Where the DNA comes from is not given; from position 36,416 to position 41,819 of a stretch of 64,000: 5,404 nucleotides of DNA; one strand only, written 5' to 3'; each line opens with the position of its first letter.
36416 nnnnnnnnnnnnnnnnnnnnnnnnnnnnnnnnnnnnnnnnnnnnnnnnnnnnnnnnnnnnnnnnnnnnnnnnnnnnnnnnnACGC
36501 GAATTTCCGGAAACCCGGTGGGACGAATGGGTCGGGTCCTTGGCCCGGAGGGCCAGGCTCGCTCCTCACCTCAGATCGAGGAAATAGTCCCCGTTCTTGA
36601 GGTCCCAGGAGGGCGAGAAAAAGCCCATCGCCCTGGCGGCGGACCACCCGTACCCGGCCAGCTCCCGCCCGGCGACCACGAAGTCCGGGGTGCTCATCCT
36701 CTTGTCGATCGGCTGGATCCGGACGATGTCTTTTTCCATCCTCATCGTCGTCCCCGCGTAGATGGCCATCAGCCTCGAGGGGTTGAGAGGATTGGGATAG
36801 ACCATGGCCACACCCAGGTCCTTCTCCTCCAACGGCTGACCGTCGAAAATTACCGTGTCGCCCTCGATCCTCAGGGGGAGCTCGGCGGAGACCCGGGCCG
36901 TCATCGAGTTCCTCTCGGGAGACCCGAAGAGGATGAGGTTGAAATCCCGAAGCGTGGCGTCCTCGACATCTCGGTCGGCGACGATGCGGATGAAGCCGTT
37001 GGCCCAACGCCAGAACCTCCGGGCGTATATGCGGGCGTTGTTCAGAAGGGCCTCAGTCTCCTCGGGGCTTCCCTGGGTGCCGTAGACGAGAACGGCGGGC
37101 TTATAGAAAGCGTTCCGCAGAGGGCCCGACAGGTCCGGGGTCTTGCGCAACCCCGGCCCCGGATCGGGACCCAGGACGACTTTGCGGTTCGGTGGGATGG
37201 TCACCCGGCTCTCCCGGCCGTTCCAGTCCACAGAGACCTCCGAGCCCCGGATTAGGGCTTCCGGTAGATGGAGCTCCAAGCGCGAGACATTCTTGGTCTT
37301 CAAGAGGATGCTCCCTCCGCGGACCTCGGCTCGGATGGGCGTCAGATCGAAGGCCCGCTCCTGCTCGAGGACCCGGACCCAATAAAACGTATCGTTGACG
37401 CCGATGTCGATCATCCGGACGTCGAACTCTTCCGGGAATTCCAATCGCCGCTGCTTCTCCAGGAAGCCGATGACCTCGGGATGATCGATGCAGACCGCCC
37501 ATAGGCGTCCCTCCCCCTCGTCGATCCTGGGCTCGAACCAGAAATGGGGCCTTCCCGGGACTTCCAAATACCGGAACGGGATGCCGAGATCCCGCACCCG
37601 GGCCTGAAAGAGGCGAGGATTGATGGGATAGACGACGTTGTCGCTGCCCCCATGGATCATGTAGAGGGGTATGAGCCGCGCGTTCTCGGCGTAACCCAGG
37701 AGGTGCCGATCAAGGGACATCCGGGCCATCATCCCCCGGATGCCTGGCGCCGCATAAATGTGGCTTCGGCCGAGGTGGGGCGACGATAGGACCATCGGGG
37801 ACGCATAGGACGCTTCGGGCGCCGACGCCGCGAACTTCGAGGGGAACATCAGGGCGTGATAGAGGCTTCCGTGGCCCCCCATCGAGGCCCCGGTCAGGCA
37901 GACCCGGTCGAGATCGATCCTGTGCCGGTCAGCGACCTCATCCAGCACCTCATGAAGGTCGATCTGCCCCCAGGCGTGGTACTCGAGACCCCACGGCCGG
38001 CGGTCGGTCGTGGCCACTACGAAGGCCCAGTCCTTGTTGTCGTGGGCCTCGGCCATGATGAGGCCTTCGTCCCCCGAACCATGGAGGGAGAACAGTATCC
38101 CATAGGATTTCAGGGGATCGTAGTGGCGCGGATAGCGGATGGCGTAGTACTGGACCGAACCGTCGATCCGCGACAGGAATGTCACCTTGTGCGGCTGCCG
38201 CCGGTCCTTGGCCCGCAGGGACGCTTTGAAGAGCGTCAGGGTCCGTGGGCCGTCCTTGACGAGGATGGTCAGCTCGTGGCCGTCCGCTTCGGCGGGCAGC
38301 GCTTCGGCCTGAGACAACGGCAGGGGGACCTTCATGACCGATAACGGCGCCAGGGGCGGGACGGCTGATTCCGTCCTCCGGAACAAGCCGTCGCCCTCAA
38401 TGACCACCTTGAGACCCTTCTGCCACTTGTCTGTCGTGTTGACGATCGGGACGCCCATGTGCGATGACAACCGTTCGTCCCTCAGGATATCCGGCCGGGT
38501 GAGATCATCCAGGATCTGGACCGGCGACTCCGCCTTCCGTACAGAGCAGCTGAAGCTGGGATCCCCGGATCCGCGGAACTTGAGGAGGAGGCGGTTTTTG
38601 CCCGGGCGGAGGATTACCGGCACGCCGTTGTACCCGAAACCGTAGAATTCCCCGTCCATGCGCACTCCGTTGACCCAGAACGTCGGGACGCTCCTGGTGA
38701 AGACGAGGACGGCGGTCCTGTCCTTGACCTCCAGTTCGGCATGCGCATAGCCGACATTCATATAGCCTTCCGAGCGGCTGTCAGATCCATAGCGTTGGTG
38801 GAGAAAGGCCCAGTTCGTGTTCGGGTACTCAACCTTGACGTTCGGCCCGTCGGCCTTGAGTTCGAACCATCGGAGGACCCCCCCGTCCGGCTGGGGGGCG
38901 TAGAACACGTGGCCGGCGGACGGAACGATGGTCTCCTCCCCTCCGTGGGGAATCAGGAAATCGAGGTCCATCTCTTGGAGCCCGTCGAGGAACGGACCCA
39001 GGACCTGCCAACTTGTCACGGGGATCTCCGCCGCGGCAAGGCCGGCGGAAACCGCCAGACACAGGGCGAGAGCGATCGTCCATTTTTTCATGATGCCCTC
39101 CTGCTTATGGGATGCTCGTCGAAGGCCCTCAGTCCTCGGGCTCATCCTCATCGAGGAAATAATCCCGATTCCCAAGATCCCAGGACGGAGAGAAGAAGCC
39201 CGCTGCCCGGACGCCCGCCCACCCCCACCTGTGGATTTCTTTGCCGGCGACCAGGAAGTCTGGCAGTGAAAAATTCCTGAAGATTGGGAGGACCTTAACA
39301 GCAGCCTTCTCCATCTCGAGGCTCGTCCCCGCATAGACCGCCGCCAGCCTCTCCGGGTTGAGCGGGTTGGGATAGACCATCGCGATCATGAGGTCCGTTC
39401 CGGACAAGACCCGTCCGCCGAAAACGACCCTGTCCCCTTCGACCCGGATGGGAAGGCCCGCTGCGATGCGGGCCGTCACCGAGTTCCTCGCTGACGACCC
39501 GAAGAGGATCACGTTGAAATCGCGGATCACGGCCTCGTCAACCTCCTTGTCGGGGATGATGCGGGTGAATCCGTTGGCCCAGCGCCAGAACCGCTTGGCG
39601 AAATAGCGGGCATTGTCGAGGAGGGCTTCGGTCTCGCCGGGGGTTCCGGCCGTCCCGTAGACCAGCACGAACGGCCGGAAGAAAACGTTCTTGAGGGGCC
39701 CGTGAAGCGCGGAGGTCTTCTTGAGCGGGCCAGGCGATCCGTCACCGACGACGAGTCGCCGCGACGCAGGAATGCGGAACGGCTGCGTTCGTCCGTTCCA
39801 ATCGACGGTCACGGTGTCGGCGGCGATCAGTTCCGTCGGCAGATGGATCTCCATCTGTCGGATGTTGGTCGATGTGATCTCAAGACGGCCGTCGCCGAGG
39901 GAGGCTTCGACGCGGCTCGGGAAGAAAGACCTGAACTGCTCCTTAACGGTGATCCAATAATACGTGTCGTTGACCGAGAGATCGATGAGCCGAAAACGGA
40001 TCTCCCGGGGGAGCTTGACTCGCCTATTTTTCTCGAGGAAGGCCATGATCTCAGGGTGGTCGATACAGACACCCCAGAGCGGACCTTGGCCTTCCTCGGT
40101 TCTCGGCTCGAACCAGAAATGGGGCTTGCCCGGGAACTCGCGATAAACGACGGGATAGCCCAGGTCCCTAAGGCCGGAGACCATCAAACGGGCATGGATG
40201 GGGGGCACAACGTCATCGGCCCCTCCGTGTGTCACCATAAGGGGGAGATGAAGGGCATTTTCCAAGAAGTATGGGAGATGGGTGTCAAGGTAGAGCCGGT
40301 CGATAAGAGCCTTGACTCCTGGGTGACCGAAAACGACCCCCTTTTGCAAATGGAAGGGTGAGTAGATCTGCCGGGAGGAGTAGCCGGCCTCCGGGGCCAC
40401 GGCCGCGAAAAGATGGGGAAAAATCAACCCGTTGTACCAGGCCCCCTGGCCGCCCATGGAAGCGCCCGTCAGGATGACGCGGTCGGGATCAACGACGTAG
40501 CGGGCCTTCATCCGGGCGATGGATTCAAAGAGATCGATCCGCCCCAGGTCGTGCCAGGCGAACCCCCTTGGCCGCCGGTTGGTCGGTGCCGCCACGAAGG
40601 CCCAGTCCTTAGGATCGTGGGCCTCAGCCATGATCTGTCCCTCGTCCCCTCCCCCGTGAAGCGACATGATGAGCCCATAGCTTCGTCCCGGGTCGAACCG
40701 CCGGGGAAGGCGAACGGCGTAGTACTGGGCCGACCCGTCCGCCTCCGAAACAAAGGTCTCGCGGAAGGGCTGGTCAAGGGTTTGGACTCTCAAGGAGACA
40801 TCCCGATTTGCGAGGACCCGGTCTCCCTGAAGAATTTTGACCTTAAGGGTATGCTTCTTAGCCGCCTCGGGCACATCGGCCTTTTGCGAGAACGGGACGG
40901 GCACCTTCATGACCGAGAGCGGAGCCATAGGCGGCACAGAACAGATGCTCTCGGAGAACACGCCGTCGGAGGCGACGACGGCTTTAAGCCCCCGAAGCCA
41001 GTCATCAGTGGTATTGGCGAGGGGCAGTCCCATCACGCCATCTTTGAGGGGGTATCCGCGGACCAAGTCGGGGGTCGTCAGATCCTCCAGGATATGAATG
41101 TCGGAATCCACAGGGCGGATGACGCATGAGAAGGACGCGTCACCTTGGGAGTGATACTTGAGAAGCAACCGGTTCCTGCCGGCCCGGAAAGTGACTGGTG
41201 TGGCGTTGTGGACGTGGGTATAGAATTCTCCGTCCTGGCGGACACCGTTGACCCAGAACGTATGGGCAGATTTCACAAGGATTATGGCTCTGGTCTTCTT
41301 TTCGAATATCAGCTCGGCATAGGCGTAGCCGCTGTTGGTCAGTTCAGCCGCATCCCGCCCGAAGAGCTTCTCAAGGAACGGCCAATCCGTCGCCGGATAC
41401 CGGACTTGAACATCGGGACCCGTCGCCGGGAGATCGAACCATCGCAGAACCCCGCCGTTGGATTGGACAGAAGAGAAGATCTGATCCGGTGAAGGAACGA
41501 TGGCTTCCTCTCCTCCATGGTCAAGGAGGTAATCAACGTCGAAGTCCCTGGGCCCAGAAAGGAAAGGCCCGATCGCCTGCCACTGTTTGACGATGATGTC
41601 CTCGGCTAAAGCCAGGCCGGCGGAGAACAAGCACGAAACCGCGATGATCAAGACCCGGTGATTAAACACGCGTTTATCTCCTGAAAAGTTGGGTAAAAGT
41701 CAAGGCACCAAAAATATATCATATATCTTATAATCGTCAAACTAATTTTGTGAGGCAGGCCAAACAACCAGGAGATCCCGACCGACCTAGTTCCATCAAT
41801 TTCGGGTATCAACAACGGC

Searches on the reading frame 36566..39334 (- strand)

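Call 3: search_protein_families(library=pfam, proteins=[window:36566-39334:-], max_evalue=0.1)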
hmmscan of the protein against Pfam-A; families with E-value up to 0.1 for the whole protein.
window:36566-39334:- (922 aa): 5 families
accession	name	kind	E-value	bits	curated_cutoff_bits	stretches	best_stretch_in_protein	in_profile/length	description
PF00756.26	Esterase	-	6.5e-07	29.8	22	1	435-510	74-149/251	Putative esterase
PF00326.27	Peptidase_S9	-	1.2e-06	28.6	22.6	1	458-600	46-190/213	Prolyl oligopeptidase family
PF12146.15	Hydrolase_4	-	0.00038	20.3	27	1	459-505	61-108/239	Serine aminopeptidase, S33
PF00561.26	Abhydrolase_1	-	0.018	15.2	25.8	0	449-503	47-96/245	alpha/beta hydrolase fold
PF22989.2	DUF7030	-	0.091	13.3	27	0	775-795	24-44/60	Domain of unknown function (DUF7030)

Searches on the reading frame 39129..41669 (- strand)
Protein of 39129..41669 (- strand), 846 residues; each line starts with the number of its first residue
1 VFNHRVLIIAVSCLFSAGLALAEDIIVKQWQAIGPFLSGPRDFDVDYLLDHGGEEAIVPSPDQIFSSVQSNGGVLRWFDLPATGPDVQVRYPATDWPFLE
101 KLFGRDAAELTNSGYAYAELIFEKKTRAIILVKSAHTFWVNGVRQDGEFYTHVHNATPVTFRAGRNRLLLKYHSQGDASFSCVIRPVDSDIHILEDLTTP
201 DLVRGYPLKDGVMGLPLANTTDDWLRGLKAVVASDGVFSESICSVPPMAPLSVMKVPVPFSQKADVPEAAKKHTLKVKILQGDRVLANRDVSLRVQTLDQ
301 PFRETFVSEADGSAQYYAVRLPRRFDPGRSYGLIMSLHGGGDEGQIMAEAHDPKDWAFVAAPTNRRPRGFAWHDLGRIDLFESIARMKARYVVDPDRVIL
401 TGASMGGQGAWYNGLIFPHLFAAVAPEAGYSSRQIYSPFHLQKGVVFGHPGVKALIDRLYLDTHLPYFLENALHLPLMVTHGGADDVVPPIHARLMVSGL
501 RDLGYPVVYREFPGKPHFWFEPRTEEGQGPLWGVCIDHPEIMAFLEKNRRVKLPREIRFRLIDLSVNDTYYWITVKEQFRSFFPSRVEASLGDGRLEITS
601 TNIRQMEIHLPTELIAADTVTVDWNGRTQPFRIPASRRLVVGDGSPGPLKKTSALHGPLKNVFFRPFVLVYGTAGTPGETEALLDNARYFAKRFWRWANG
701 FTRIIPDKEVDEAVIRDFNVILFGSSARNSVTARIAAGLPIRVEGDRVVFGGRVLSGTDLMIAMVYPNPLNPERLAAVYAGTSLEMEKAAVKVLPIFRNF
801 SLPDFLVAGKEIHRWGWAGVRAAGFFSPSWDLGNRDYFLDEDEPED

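Call 3: search_protein_families(library=pfam, proteins=[window:39129-41669:-], max_evalue=0.1)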
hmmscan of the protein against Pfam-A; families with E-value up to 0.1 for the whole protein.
window:39129-41669:- (846 aa): 4 families
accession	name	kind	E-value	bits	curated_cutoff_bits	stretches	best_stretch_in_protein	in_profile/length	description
PF00326.27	Peptidase_S9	-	1e-09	38.6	22.6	1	379-524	47-194/213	Prolyl oligopeptidase family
PF00756.26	Esterase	-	0.00049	20.4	22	1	387-430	106-149/251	Putative esterase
PF02230.22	Abhydrolase_2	-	0.019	15.2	23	0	381-424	90-133/217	Phospholipase/Carboxylesterase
PF01738.24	DLH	-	0.084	12.9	21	0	379-525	80-194/217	Dienelactone hydrolase family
